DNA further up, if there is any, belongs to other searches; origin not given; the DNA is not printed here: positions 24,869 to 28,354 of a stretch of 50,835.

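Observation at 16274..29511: Sigma-54-type eight-gene operon joining a NuoE / NuoF-GltD / Fe-S flavin module, a lone GltB FMN subunit, two PPDK_N paralogues and GdhA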

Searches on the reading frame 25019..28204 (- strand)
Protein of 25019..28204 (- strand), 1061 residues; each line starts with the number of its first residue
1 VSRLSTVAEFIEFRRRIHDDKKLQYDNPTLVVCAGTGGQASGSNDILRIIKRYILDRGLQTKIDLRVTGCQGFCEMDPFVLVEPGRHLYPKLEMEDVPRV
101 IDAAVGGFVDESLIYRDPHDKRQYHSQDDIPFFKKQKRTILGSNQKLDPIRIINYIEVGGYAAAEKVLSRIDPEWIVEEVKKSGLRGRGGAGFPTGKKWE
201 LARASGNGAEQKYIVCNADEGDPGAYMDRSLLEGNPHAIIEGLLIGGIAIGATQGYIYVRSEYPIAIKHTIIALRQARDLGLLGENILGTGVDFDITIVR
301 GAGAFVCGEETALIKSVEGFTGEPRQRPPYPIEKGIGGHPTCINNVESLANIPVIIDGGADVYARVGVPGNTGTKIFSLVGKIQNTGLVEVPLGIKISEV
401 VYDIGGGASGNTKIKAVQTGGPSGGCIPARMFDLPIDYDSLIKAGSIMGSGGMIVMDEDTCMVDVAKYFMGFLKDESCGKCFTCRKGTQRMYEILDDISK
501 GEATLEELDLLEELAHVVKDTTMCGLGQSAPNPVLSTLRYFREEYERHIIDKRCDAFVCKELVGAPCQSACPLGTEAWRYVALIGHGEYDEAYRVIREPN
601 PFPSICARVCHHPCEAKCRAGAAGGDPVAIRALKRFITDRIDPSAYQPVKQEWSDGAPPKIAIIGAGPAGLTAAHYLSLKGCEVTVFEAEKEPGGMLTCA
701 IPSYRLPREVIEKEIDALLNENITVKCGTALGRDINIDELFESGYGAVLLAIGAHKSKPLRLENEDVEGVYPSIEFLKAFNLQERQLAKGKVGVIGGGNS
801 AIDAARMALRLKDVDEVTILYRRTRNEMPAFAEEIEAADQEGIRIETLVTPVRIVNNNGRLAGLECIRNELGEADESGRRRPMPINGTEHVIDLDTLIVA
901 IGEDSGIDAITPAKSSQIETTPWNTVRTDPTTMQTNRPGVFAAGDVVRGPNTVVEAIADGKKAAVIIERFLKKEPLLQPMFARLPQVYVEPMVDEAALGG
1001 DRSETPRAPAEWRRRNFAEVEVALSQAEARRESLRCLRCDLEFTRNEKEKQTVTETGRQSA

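Call 5: search_protein_families(library=pfam, proteins=[window:25019-28204:-], max_evalue=0.01)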
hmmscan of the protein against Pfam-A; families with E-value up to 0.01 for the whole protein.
window:25019-28204:- (1061 aa): 20 families
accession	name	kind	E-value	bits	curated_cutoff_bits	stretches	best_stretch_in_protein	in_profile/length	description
PF01512.22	Complex1_51K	-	1e-43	149.2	31.2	1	180-353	1-149/150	Nuo51 FMN-binding domain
PF07992.20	Pyr_redox_2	-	2.3e-35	122.9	26.1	1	660-960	2-291/291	Pyridine nucleotide-disulphide oxidoreductase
PF10589.14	NADH_4Fe-4S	-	3.9e-34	116.8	23.5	1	464-548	1-85/85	NADH-ubiquinone oxidoreductase-F iron-sulfur binding region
PF14691.11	Fer4_20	-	3.3e-21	75.6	25.8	1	556-641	21-108/113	Dihydroprymidine dehydrogenase domain II, 4Fe-4S cluster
PF13738.12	Pyr_redox_3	-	9.9e-13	48.4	30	1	785-944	160-305/305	Pyridine nucleotide-disulphide oxidoreductase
PF00070.33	Pyr_redox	-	3.1e-10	40.8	22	1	660-699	1-40/82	Pyridine nucleotide-disulphide oxidoreductase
PF13450.12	NAD_binding_8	-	3.3e-09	37.3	21.9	1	663-699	1-37/68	NAD(P)-binding Rossmann-like domain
PF01266.30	DAO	-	4e-07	30.3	27.9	1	660-695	1-37/353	FAD dependent oxidoreductase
PF01946.23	Thi4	-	5.8e-07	29.4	26.2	1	651-721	10-79/235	Thi4 family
PF01134.28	GIDA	-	4.6e-06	26.4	22.1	1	661-719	2-60/391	Glucose inhibited division protein A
PF01262.27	AlaDh_PNT_C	-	5.7e-06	26.3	23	0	658-691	28-61/214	Alanine dehydrogenase/PNT, C-terminal domain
PF01593.30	Amino_oxidase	-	6.2e-06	26.2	19.8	1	669-695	2-28/443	Flavin containing amine oxidoreductase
PF03486.20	HI0933_like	-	1.4e-05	25.1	50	1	660-695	2-37/244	HI0933-like protein Rossmann domain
PF12831.13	FAD_oxidored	-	7.9e-05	22.6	27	1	661-701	2-42/416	FAD dependent oxidoreductase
PF01494.25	FAD_binding_3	-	0.00019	21.2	22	1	661-691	4-34/349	FAD binding domain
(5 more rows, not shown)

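Call 6: search_protein_families(library=ncbifam, proteins=[window:25019-28204:-], max_evalue=0.01)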
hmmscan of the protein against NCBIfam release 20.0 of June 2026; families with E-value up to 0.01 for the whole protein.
window:25019-28204:- (1061 aa): 86 families (the best 25 are shown)
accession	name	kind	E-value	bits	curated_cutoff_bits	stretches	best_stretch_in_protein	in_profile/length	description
TIGR01959.1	nuoF_fam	equivalog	7.9e-141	469.2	558.65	1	149-549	11-410/410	NADH-quinone oxidoreductase subunit NuoF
NF009410.0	PRK12771.1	subfamily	2.2e-134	449.1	516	1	517-1043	3-515/566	NAD(P)-binding protein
NF009454.0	PRK12814.1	equivalog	2.8e-126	422.5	916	1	543-1042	87-575/657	putative NADPH-dependent glutamate synthase small subunit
NF010120.0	PRK13596.1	equivalog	2.9e-113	378.7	389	1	159-554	27-422/433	NADH-quinone oxidoreductase subunit NuoF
NF008436.0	PRK11278.1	equivalog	5.3e-108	361.8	749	1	148-553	23-430/448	NADH-quinone oxidoreductase subunit NuoF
NF009414.0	PRK12778.1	equivalog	1.1e-100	338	1103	1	559-973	331-751/752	bifunctional dihydroorotate dehydrogenase B NAD binding subunit/NADPH-dependent glutamate synthase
TIGR01316.1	gltA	equivalog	3e-100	336.2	471.75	1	553-971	27-449/449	NADPH-dependent glutamate synthase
TIGR03315.1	Se_ygfK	equivalog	3.6e-99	332.6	835.3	1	564-980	444-845/1012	putative selenate reductase subunit YgfK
NF010590.0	PRK13984.1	equivalog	6.5e-84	282.2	946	1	566-974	197-609/611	putative oxidoreductase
TIGR01318.1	gltD_gamma_fam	subfamily_domain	1.9e-82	277.3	482.95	1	553-971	36-465/467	glutamate synthase, small subunit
NF009408.0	PRK12769.1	equivalog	1.3e-76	258.1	1003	1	565-973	234-653/659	formate-dependent uric acid utilization protein AegA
NF009413.0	PRK12775.1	equivalog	6.9e-74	249.2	1895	1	556-974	330-757/1006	putative trifunctional 2-polyprenylphenol hydroxylase/glutamate synthase subunit beta/ferritin domain-containing protein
NF009409.0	PRK12770.1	subfamily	1.7e-71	241.2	343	1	657-974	17-353/360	putative glutamate synthase subunit beta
NF009415.0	PRK12779.1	equivalog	1.6e-63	214.9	1519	1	550-967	189-622/944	putative bifunctional glutamate synthase subunit beta/2-polyprenylphenol hydroxylase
NF009451.0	PRK12809.1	equivalog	7e-61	206.3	1154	1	564-965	216-628/639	formate-dependent uric acid utilization protein YgfT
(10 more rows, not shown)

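Call 51: search_solved_structures(query=window:25019-28204:-, max_evalue=1e-20)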
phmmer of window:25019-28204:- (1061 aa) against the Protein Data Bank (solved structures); distinct sequences matched with E-value up to 1e-20: 73 (the best 60 are shown).
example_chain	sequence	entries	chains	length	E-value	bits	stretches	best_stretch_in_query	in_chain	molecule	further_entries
7t2r_B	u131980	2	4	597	1.6e-195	655.4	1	30-564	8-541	NiFe hydrogenase subunit B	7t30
7q4v_B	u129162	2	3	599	2.9e-186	624.7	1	25-565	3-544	Iron hydrogenase HydB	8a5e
9mqx_B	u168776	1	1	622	6.2e-183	613.7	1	12-568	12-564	NADH:ubiquinone oxidoreductase, NADH-binding (51 kD) subunit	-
9n5u_B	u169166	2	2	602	1.1e-181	609.6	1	33-564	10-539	NfnB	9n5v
8a6t_B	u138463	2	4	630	1.9e-180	605.5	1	2-565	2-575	Electron bifurcating hydrogenase subunit HydB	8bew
9bov_B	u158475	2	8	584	1e-176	593.1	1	33-564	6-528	NADH dehydrogenase (Quinone)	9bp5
8oh5_B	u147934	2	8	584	4.5e-167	561.2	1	34-564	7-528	NAD-reducing hydrogenase subunit HoxF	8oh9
7q4w_B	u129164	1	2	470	4.9e-163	547.8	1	153-565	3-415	Iron hydrogenase HydB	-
7p5h_B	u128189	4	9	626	1e-158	533.5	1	7-610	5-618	Fe-hydrogenase, subunit beta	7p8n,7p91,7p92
6vw7_B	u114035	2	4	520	5.8e-113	382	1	35-545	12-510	NAD-dependent formate dehydrogenase beta subunit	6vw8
9bov_A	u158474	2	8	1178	1.8e-106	360.6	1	565-1040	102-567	Molybdopterin oxidoreductase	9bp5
7q5y_C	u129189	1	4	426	2e-105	357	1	151-548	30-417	NADH-quinone oxidoreductase subunit F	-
6hl2_B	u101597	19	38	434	2.1e-105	357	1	151-548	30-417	NADH-quinone oxidoreductase subunit F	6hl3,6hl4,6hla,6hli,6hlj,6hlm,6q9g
6q9c_B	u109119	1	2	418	3.1e-105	356.4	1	151-548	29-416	NADH-quinone oxidoreductase subunit F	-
6r7p_B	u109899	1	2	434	5.3e-105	355.7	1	151-548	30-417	NADH-quinone oxidoreductase subunit F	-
8oh5_C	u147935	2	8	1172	7.7e-95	322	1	565-1040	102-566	Formate dehydrogenase-O, major subunit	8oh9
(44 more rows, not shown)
